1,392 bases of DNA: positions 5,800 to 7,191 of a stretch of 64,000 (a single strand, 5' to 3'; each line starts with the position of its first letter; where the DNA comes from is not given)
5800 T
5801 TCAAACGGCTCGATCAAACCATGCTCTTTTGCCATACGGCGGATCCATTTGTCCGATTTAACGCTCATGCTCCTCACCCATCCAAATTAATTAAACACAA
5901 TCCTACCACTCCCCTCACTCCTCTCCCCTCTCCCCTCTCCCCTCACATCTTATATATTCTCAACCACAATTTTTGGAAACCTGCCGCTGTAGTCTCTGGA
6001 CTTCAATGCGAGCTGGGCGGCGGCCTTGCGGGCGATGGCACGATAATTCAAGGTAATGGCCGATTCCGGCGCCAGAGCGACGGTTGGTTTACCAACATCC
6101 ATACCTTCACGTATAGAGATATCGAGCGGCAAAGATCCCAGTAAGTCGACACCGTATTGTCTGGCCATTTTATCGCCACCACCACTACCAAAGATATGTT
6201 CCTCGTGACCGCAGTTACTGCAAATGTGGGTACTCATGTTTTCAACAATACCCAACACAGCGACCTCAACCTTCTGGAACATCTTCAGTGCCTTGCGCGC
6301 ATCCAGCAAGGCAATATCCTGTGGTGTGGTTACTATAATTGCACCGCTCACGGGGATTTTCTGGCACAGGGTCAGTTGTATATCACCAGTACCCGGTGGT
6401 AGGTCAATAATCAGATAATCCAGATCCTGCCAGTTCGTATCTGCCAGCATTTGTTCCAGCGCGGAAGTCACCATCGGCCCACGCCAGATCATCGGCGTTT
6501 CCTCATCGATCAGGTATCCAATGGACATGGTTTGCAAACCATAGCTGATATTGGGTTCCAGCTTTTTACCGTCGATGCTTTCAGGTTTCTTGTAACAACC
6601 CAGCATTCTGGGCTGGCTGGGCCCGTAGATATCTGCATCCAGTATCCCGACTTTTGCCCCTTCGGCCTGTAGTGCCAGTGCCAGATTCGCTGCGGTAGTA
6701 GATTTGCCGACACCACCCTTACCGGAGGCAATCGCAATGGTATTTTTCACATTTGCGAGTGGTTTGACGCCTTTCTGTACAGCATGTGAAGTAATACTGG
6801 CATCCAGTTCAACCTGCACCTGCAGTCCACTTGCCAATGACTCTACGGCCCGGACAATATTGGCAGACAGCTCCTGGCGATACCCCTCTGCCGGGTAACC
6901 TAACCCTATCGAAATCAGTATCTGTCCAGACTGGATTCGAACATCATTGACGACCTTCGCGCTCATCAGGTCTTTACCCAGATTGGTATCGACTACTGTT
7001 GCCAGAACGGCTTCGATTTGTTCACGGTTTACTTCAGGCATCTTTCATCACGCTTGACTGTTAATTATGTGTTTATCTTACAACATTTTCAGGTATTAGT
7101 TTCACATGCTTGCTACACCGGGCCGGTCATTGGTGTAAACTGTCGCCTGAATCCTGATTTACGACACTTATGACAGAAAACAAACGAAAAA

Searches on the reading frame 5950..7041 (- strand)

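Call 66: search_protein_families(library=pfam, proteins=[window:5950-7041:-], max_evalue=0.00001)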
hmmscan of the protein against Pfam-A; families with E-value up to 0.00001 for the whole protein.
window:5950-7041:- (363 aa): 6 families
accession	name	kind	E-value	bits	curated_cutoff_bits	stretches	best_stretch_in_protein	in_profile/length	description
PF10609.15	ParA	-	4.2e-103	344.5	27.1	1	97-339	1-244/246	NUBPL iron-transfer P-loop NTPase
PF01883.24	FeS_assembly_P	-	7.8e-13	49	23.5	1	6-78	1-72/73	Iron-sulfur cluster assembly protein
PF01656.29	CbiA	-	1.4e-12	48.1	25.4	1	102-269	1-82/125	CobQ/CobB/MinD/ParA nucleotide binding domain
PF13614.12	AAA_31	-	1.9e-11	44.7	27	1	100-138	2-40/177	AAA domain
PF09140.17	MipZ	-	2.1e-08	34.2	20.7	1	102-219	3-111/262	ATPase MipZ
PF00142.24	Fer4_NifH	-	3.8e-08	33.6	25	0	106-146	6-46/271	4Fe-4S iron sulfur cluster binding proteins, NifH/frxC family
